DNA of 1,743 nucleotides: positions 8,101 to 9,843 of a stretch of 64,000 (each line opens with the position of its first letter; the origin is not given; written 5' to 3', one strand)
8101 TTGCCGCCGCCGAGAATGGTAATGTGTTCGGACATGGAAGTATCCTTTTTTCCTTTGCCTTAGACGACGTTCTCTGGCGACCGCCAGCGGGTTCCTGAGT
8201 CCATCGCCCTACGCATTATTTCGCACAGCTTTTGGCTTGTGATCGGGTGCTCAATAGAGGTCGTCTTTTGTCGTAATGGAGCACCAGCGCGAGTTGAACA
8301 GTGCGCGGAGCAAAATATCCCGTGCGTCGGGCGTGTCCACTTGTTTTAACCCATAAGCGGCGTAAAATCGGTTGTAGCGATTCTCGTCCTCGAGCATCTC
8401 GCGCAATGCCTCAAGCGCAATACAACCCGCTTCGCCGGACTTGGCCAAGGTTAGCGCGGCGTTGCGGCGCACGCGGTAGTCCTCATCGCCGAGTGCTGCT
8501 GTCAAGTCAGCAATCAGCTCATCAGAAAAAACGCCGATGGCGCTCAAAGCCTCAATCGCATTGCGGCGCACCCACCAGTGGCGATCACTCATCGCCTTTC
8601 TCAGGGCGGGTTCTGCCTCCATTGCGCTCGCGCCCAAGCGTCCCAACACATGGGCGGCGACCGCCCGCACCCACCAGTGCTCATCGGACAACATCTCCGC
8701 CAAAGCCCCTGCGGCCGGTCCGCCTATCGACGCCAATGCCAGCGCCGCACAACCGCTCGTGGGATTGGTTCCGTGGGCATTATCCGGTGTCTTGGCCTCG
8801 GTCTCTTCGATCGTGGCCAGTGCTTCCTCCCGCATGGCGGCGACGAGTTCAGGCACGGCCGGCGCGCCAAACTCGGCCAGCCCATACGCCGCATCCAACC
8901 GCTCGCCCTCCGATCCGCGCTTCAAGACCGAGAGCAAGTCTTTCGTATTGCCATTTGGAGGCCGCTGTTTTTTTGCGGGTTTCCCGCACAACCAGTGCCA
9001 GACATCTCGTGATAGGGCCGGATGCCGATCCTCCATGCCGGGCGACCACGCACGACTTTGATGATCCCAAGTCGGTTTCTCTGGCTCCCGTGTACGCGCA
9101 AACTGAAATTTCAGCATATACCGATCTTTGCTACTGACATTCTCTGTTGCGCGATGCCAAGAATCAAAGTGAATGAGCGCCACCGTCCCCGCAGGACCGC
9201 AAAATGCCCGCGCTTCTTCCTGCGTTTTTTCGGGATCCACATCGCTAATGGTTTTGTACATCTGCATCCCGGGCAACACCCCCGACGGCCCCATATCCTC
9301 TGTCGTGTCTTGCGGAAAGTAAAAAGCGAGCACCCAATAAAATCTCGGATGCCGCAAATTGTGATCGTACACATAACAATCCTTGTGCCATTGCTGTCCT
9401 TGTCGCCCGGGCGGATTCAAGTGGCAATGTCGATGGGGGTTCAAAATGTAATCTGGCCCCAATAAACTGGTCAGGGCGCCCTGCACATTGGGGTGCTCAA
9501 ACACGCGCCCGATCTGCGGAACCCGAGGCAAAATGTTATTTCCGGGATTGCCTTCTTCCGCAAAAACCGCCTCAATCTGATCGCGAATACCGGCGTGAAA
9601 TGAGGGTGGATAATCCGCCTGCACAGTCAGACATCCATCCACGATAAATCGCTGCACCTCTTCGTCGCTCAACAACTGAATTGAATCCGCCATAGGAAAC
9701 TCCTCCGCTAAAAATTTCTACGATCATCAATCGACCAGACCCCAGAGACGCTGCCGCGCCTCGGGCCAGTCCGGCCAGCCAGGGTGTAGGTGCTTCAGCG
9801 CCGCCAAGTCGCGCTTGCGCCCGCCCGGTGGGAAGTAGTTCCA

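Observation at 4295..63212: Thirteen full-length PhyH-type Fe(II)/2OG dioxygenase paralogs plus two fragments in 64 kb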

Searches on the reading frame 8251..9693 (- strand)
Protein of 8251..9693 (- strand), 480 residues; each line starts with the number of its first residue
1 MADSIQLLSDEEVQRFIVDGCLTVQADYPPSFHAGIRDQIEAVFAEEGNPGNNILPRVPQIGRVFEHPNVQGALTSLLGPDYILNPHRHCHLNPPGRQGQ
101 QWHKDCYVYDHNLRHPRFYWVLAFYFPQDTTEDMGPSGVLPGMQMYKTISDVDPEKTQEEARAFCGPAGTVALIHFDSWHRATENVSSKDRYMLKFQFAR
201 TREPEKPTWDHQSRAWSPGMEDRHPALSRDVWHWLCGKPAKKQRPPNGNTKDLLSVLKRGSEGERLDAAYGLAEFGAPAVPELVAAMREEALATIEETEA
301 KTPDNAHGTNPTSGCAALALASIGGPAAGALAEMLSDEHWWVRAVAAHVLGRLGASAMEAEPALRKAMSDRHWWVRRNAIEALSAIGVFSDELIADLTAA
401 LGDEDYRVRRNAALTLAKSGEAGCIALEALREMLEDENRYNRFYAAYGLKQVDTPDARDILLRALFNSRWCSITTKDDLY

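Call 3: search_protein_families(library=pfam, proteins=[window:8251-9693:-], max_evalue=0.01)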
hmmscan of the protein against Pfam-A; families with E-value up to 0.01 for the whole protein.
window:8251-9693:- (480 aa): 6 families
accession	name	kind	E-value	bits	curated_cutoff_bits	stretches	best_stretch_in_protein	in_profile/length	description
PF13646.12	HEAT_2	-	5.9e-26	91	27.7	2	331-415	4-86/88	HEAT repeats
PF02985.28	HEAT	-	1.8e-15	56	23.5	2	362-386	3-27/31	HEAT repeat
PF05721.19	PhyH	-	5.2e-10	40.4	22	1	55-191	55-211/213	Phytanoyl-CoA dioxygenase (PhyH)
PF03130.22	HEAT_PBS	-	7.2e-09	35.7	20.9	0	265-287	2-25/27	PBS lyase HEAT-like repeat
PF12717.13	Cnd1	-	1.2e-07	32.4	26.4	1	375-438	2-71/162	non-SMC mitotic condensation complex subunit 1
PF01602.26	Adaptin_N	-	0.0017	17.4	37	1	358-418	78-140/524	Adaptin N terminal region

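Call 15: find_encoding_contigs(protein=window:8251-9693:-, flank=10000, max_places=6)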
Protein window:8251-9693:- (480 aa): 2 contigs read that carry it; 2 places shown.
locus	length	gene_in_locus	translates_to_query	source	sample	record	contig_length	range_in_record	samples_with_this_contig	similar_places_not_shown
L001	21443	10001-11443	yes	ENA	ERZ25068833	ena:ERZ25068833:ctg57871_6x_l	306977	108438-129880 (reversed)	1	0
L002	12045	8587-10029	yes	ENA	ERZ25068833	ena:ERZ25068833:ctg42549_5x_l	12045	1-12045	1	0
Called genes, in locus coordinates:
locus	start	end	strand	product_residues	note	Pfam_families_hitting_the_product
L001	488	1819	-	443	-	PF05721:PhyH, PF03130:HEAT_PBS (faint), PF13513:HEAT_EZ (faint), PF00514:Arm (faint), PF02985:HEAT (faint), PF13646:HEAT_2, PF12717:Cnd1 (faint), PF13646:HEAT_2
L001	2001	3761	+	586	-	PF00474:SSF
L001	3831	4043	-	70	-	PF01609:DDE_Tnp_1 (weak), PF13612:DDE_Tnp_1_3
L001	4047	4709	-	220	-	PF01609:DDE_Tnp_1, PF13612:DDE_Tnp_1_3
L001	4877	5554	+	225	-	PF21321:HTH_66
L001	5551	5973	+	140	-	PF18478:PIN_10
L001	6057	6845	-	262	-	PF06452:CBM9_1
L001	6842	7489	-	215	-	PF13302:Acetyltransf_3, PF00583:Acetyltransf_1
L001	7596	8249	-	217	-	PF02311:AraC_binding (weak), PF07883:Cupin_2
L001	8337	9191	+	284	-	PF05721:PhyH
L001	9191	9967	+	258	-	PF05721:PhyH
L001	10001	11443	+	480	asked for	PF05721:PhyH, PF03130:HEAT_PBS (faint), PF12717:Cnd1 (faint), PF02985:HEAT (faint), PF13646:HEAT_2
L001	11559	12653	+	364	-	PF02317:Octopine_DH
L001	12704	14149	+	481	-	-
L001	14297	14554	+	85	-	-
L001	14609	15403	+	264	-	PF05721:PhyH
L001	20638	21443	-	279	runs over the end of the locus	PF05721:PhyH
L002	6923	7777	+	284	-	PF05721:PhyH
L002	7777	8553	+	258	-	PF05721:PhyH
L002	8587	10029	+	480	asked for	PF05721:PhyH, PF03130:HEAT_PBS (faint), PF12717:Cnd1 (faint), PF02985:HEAT (faint), PF13646:HEAT_2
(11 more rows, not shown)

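Call 26: search_protein_families(library=ncbifam, proteins=[window:8251-9693:-], max_evalue=0.01)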
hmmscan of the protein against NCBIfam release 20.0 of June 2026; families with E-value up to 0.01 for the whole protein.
window:8251-9693:- (480 aa): 6 families
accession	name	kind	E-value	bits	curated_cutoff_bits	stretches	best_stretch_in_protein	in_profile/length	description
NF010374.0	PRK13800.1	equivalog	3.2e-09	35.6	1196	1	319-450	766-896/898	fumarate reductase/succinate dehydrogenase flavoprotein subunit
NF058502.1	phyc_lyase_CpcE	equivalog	1.4e-06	28.1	330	1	373-436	56-115/260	C-phycocyanin alpha-cysteine-84 phycocyanobilin lyase subunit CpcE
NF007244.0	PRK09687.1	equivalog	0.00029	20.2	275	1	316-465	43-203/285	putative lyase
NF045915.1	PhycobilmeDegNblB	equivalog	0.00052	19.6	300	1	333-461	74-197/214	phycobilisome degradation protein NblB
NF058505.1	phyc_lyase_CpeY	equivalog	0.0013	17.4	600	1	340-438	66-159/419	C-phycoerythrin alpha-cysteine-82 phycoerythrobilin lyase CpeY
NF045662.1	DVU0298_fam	equivalog_domain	0.0021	17.7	75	0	328-363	147-180/213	DVU0298 family protein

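Call 60: find_homologous_proteins(query=window:8251-9693:-, max_evalue=0.00001)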
Query window:8251-9693:- (480 aa): 1113 proteins with E <= 0.00001 among 8000 candidates; the best 120 are listed.
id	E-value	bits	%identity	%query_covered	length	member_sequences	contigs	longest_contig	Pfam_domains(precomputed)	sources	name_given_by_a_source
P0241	0.0e+0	1072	95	100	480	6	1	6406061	PF12717.14,PF02985.29,PF05721.20,PF13646.13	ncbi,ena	-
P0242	0.0e+0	1070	95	100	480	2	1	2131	PF12717.14,PF02985.29,PF03130.23,PF05721.20,PF13646.13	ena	-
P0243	0.0e+0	1064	94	100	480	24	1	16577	PF12717.14,PF02985.29,PF05721.20,PF13646.13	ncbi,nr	ncbi:MAG: HEAT repeat domain-containing protein [Candidatus Latescibacteria bacterium]|nr:HEAT repea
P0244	0.0e+0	1064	94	100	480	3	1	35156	PF12717.14,PF02985.29,PF03130.23,PF05721.20,PF13646.13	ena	-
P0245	0.0e+0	1063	94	100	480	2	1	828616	PF12717.14,PF02985.29,PF05721.20,PF13646.13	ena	-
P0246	0.0e+0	1062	94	100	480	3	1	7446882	PF12717.14,PF02985.29,PF03130.23,PF05721.20,PF13646.13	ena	-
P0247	0.0e+0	1057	94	100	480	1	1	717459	PF12717.14,PF02985.29,PF03130.23,PF05721.20,PF13646.13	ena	-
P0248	0.0e+0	1053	93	100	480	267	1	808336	PF12717.14,PF02985.29,PF03130.23,PF05721.20,PF13646.13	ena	-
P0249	0.0e+0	1051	93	100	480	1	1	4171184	PF12717.14,PF02985.29,PF03130.23,PF05721.20,PF13646.13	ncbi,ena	-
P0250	0.0e+0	1049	93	100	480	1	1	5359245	PF12717.14,PF02985.29,PF03130.23,PF05721.20,PF13646.13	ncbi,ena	-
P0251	0.0e+0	1048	93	100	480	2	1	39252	PF12717.14,PF02985.29,PF03130.23,PF05721.20,PF13646.13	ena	-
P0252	0.0e+0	1017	90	100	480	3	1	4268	PF12717.14,PF02985.29,PF05721.20,PF13646.13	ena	-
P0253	5.7e-279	944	94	89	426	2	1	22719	PF12717.14,PF02985.29,PF03130.23,PF05721.20,PF13646.13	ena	-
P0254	1.2e-271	920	79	100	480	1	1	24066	PF12717.14,PF02985.29,PF03130.23,PF01602.27,PF05721.20,PF13646.13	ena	-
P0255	5.0e-271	918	79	100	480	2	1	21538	PF12717.14,PF02985.29,PF03130.23,PF01602.27,PF05721.20,PF13646.13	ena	-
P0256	5.3e-270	914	79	100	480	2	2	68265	PF12717.14,PF02985.29,PF03130.23,PF05721.20,PF13646.13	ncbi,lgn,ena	-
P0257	5.7e-269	911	78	100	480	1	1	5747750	PF12717.14,PF02985.29,PF03130.23,PF01602.27,PF05721.20,PF13646.13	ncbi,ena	-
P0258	1.4e-268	910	79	100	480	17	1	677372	PF12717.14,PF02985.29,PF03130.23,PF05721.20,PF13646.13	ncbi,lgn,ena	-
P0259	1.5e-268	909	79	100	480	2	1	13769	PF12717.14,PF02985.29,PF03130.23,PF05721.20,PF13646.13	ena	-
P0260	1.6e-268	909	79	100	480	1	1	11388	PF12717.14,PF02985.29,PF03130.23,PF05721.20,PF13646.13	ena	-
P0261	2.1e-268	909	79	100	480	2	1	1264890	PF12717.14,PF02985.29,PF03130.23,PF05721.20,PF13646.13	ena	-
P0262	2.1e-268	909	80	100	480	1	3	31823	PF12717.14,PF02985.29,PF03130.23,PF01602.27,PF05721.20,PF13646.13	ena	-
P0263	7.0e-268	907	79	100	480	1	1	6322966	PF12717.14,PF02985.29,PF03130.23,PF05721.20,PF13646.13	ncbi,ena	-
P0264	1.1e-267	907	78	100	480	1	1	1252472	PF12717.14,PF02985.29,PF03130.23,PF05721.20,PF13646.13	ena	-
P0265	1.7e-267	906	79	100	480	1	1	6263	PF12717.14,PF02985.29,PF03130.23,PF01602.27,PF05721.20,PF13646.13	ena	-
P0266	2.0e-267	906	79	100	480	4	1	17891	PF12717.14,PF02985.29,PF03130.23,PF05721.20,PF13646.13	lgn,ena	-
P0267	6.5e-267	904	78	100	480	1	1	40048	PF12717.14,PF02985.29,PF03130.23,PF05721.20,PF13646.13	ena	-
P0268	6.7e-267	904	78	100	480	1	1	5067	PF12717.14,PF02985.29,PF03130.23,PF05721.20,PF13646.13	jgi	jgi:HEAT repeat protein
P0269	1.3e-266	903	78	100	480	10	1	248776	PF12717.14,PF02985.29,PF03130.23,PF01602.27,PF05721.20,PF13646.13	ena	-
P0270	1.6e-266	903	78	100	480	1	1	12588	PF12717.14,PF02985.29,PF03130.23,PF01602.27,PF05721.20,PF13646.13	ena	-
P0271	2.0e-266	902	78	100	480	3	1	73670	PF12717.14,PF02985.29,PF03130.23,PF01602.27,PF05721.20,PF13646.13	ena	-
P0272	5.2e-266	901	78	100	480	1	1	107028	PF12717.14,PF02985.29,PF03130.23,PF01602.27,PF05721.20,PF13646.13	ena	-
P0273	8.0e-266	900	78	100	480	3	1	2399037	PF12717.14,PF02985.29,PF03130.23,PF01602.27,PF05721.20,PF13646.13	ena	-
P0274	9.5e-266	900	79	100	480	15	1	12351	PF12717.14,PF02985.29,PF03130.23,PF01602.27,PF05721.20,PF13646.13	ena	-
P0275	5.4e-265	898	77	100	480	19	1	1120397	PF12717.14,PF02985.29,PF03130.23,PF01602.27,PF05721.20,PF13646.13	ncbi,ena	-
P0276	6.1e-265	897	78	100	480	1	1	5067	PF12717.14,PF02985.29,PF03130.23,PF05721.20,PF13646.13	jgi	jgi:HEAT repeat protein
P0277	1.1e-264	897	78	100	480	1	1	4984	PF12717.14,PF02985.29,PF03130.23,PF05721.20,PF13646.13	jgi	jgi:HEAT repeat protein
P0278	2.7e-264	895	78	100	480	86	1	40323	PF12717.14,PF02985.29,PF03130.23,PF05721.20,PF13646.13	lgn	-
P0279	4.4e-263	891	77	100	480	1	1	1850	PF12717.14,PF02985.29,PF03130.23,PF01602.27,PF05721.20,PF13646.13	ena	-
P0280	3.2e-247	839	73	100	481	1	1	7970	PF12717.14,PF02985.29,PF03130.23,PF05721.20,PF13646.13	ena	-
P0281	2.2e-241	820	72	100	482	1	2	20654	PF02985.29,PF03130.23,PF05721.20,PF13646.13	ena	-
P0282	2.0e-239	813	71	100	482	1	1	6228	PF12717.14,PF02985.29,PF03130.23,PF05721.20,PF13646.13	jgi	jgi:HEAT repeat protein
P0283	2.2e-217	741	80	78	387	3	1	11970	PF03130.23,PF05721.20,PF13646.13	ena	-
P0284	5.6e-216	736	64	100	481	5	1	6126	PF12717.14,PF02985.29,PF03130.23,PF05721.20,PF13646.13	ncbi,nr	ncbi:MAG: hypothetical protein HOE48_24355 [Candidatus Latescibacteria bacterium]|nr:hypothetical pr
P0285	6.6e-216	736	65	100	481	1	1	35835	PF25786.1,PF02985.29,PF03130.23,PF05721.20,PF13646.13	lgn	-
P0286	4.6e-215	733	65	100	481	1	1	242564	PF02985.29,PF03130.23,PF05721.20,PF13646.13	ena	-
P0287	5.8e-215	733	64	100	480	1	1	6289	PF12717.14,PF02985.29,PF03130.23,PF05721.20,PF13646.13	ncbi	-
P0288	8.1e-215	732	65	100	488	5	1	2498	PF02985.29,PF03130.23,PF05721.20,PF13646.13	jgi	jgi:hypothetical protein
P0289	3.4e-214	730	64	100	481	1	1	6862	PF02985.29,PF03130.23,PF05721.20,PF13646.13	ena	-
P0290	4.0e-214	730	64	100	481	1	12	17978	PF12717.14,PF02985.29,PF03130.23,PF05721.20,PF13646.13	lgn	-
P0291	5.1e-214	730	65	100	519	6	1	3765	PF02985.29,PF03130.23,PF05721.20,PF13646.13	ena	-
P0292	1.5e-212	725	64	100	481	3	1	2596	PF02985.29,PF03130.23,PF05721.20,PF13646.13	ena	-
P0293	9.0e-212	722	70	94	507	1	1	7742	PF05721.20,PF13646.13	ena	-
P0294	1.1e-210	719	64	100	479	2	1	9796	PF12717.14,PF02985.29,PF03130.23,PF01602.27,PF05721.20,PF13646.13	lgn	-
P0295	2.5e-210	717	63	100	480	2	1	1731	PF12717.14,PF02985.29,PF03130.23,PF05721.20,PF13646.13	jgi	-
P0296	1.7e-209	715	64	100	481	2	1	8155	PF12717.14,PF02985.29,PF05721.20,PF13646.13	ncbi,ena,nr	ncbi:MAG: HEAT repeat domain-containing protein [bacterium]|nr:HEAT repeat domain-containing protein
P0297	1.4e-208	712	65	100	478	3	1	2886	PF02985.29,PF03130.23,PF05721.20,PF13646.13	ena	-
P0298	3.0e-207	707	63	100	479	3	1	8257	PF12717.14,PF02985.29,PF05721.20,PF13646.13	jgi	-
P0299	1.9e-204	698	64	98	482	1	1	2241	PF12717.14,PF02985.29,PF03130.23,PF05721.20,PF13646.13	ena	-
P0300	1.0e-203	696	63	100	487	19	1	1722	PF12717.14,PF02985.29,PF03130.23,PF13513.13,PF05721.20,PF13646.13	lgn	-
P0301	6.1e-200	683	62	99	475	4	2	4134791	PF02985.29,PF03130.23,PF05721.20,PF13646.13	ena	-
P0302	3.3e-199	681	61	100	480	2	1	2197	PF02985.29,PF03130.23,PF05721.20,PF13646.13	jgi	-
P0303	1.2e-198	679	63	99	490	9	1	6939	PF02985.29,PF03130.23,PF05721.20,PF13646.13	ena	-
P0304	4.9e-198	677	60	100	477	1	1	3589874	PF02985.29,PF03130.23,PF13513.13,PF05721.20,PF13646.13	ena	-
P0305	1.5e-197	675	62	99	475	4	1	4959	PF02985.29,PF03130.23,PF05721.20,PF13646.13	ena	-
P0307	1.5e-195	669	62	99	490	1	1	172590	PF02985.29,PF03130.23,PF05721.20,PF13646.13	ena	-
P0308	5.2e-195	667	60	100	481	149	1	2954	PF12717.14,PF00514.30,PF24714.2,PF02985.29,PF03130.23,PF13513.13,PF01602.27,PF05721.20,PF13646.13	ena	-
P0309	9.8e-195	666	62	99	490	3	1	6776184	PF02985.29,PF05721.20,PF13646.13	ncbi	-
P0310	2.3e-194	665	62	100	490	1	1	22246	PF02985.29,PF03130.23,PF05721.20,PF13646.13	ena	-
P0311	3.8e-194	664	60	100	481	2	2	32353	PF02985.29,PF03130.23,PF05721.20,PF13646.13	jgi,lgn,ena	jgi:hypothetical protein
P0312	5.3e-194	664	60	100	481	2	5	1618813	PF12717.14,PF02985.29,PF03130.23,PF05721.20,PF13646.13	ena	-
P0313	8.1e-194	663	62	100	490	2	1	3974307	PF02985.29,PF03130.23,PF05721.20,PF13646.13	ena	-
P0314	1.3e-193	662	59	100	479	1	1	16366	PF12717.14,PF02985.29,PF03130.23,PF05721.20,PF13646.13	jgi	jgi:hypothetical protein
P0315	4.4e-193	660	60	99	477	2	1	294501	PF12717.14,PF00514.30,PF24714.2,PF02985.29,PF03130.23,PF13513.13,PF05721.20,PF13646.13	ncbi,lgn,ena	-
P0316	1.4e-192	659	60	100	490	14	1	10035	PF02985.29,PF03130.23,PF05721.20,PF13646.13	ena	-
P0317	1.7e-191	655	58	99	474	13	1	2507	PF12717.14,PF02985.29,PF03130.23,PF05721.20,PF13646.13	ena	-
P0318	1.7e-191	655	59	100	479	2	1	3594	PF12717.14,PF02985.29,PF03130.23,PF05721.20,PF13646.13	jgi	jgi:hypothetical protein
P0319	3.9e-191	654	60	100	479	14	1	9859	PF02985.29,PF03130.23,PF05721.20,PF13646.13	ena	-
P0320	4.7e-191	654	60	100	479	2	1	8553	PF02985.29,PF03130.23,PF05721.20,PF13646.13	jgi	jgi:hypothetical protein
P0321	1.4e-190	652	81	68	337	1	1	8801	PF05721.20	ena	-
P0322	2.2e-190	652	59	100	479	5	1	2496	PF12717.14,PF00514.30,PF02985.29,PF03130.23,PF13513.13,PF05721.20,PF13646.13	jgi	-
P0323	5.8e-190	650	59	100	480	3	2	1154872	PF12717.14,PF02985.29,PF03130.23,PF05721.20,PF13646.13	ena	-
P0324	6.2e-190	650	59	99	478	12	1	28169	PF12717.14,PF00514.30,PF24714.2,PF02985.29,PF03130.23,PF13513.13,PF01602.27,PF05721.20,PF13646.13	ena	-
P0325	4.0e-189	647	59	100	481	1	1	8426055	PF12717.14,PF02985.29,PF05721.20,PF13646.13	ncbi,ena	-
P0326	5.0e-189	647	59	100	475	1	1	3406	PF12717.14,PF00514.30,PF02985.29,PF03130.23,PF13513.13,PF05721.20,PF13646.13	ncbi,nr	ncbi:MAG: HEAT repeat domain-containing protein [Candidatus Poribacteria bacterium]|nr:HEAT repeat d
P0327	1.0e-188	646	59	99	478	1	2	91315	PF12717.14,PF00514.30,PF02985.29,PF03130.23,PF13513.13,PF05721.20,PF13646.13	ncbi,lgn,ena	-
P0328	2.0e-188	645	60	100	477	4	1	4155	PF12717.14,PF02985.29,PF03130.23,PF05721.20,PF13646.13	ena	-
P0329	2.3e-188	645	58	100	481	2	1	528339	PF12717.14,PF00514.30,PF02985.29,PF03130.23,PF13513.13,PF05721.20,PF13646.13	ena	-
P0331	9.3e-188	643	58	100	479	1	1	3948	PF12717.14,PF02985.29,PF03130.23,PF05721.20,PF13646.13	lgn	-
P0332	3.4e-187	641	59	99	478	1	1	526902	PF12717.14,PF00514.30,PF02985.29,PF03130.23,PF13513.13,PF01602.27,PF05721.20,PF13646.13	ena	-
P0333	2.3e-186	638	60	100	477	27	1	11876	PF02985.29,PF03130.23,PF05721.20,PF13646.13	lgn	-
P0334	2.4e-186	638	58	100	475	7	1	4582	PF02985.29,PF03130.23,PF05721.20,PF13646.13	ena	-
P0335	3.0e-186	638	58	99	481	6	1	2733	PF12717.14,PF00514.30,PF02985.29,PF03130.23,PF13513.13,PF05721.20,PF13646.13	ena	-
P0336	1.0e-185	636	58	99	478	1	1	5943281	PF12717.14,PF00514.30,PF02985.29,PF03130.23,PF13513.13,PF05721.20,PF13646.13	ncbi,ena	-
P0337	1.4e-185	636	58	100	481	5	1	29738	PF02985.29,PF05721.20,PF13646.13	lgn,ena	-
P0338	1.4e-185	636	58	99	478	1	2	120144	PF12717.14,PF00514.30,PF02985.29,PF03130.23,PF13513.13,PF05721.20,PF13646.13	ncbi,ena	-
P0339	1.8e-185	635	58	99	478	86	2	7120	PF12717.14,PF00514.30,PF24714.2,PF02985.29,PF03130.23,PF13513.13,PF01602.27,PF05721.20,PF13646.13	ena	-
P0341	2.8e-185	635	59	99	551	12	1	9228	PF02985.29,PF03130.23,PF05721.20,PF13646.13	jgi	jgi:hypothetical protein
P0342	2.9e-185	635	58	100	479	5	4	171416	PF12717.14,PF02985.29,PF03130.23,PF13513.13,PF05721.20,PF13646.13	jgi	jgi:hypothetical protein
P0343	4.0e-185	634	58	99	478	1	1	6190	PF12717.14,PF00514.30,PF24714.2,PF02985.29,PF03130.23,PF13513.13,PF01602.27,PF05721.20,PF13646.13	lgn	-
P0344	1.4e-184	632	59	100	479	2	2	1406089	PF02985.29,PF03130.23,PF01602.27,PF05721.20,PF13646.13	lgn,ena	-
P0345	3.0e-184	631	57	100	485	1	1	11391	PF02985.29,PF03130.23,PF05721.20,PF13646.13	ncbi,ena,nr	ncbi:MAG: HEAT repeat domain-containing protein [bacterium]|nr:HEAT repeat domain-containing protein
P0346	1.6e-182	626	54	100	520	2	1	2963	PF12717.14,PF00514.30,PF12755.14,PF02985.29,PF03130.23,PF13513.13,PF01602.27,PF05721.20,PF13646.13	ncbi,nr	ncbi:MAG: HEAT repeat domain-containing protein [Gammaproteobacteria bacterium]|nr:HEAT repeat domai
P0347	4.4e-182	624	58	99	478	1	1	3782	PF02985.29,PF03130.23,PF05721.20,PF13646.13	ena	-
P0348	5.7e-182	624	58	99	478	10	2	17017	PF02985.29,PF03130.23,PF05721.20,PF13646.13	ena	-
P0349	9.9e-182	623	58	100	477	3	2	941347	PF02985.29,PF03130.23,PF05721.20,PF13646.13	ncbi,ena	-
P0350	1.2e-181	623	57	100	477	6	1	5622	PF02985.29,PF03130.23,PF05721.20,PF13646.13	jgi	jgi:hypothetical protein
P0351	5.4e-181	621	58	99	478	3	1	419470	PF02985.29,PF03130.23,PF05721.20,PF13646.13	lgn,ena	-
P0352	6.7e-181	620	58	99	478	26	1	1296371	PF02985.29,PF03130.23,PF05721.20,PF13646.13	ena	-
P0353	3.9e-180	618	58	99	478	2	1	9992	PF02985.29,PF03130.23,PF05721.20,PF13646.13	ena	-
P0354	1.4e-179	616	57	99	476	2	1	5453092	PF02985.29,PF03130.23,PF05721.20,PF13646.13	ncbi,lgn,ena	-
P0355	1.4e-178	613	58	99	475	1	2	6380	PF02985.29,PF03130.23,PF05721.20,PF13646.13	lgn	-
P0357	3.1e-176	605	57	100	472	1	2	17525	PF02985.29,PF03130.23,PF05721.20,PF13646.13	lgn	-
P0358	2.2e-175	602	57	100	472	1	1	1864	PF02985.29,PF05721.20,PF13646.13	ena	-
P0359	5.5e-175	601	55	100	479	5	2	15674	PF02985.29,PF05721.20,PF13646.13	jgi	jgi:hypothetical protein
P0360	5.5e-175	601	58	99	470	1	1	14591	PF00514.30,PF02985.29,PF03130.23,PF05721.20,PF13646.13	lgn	-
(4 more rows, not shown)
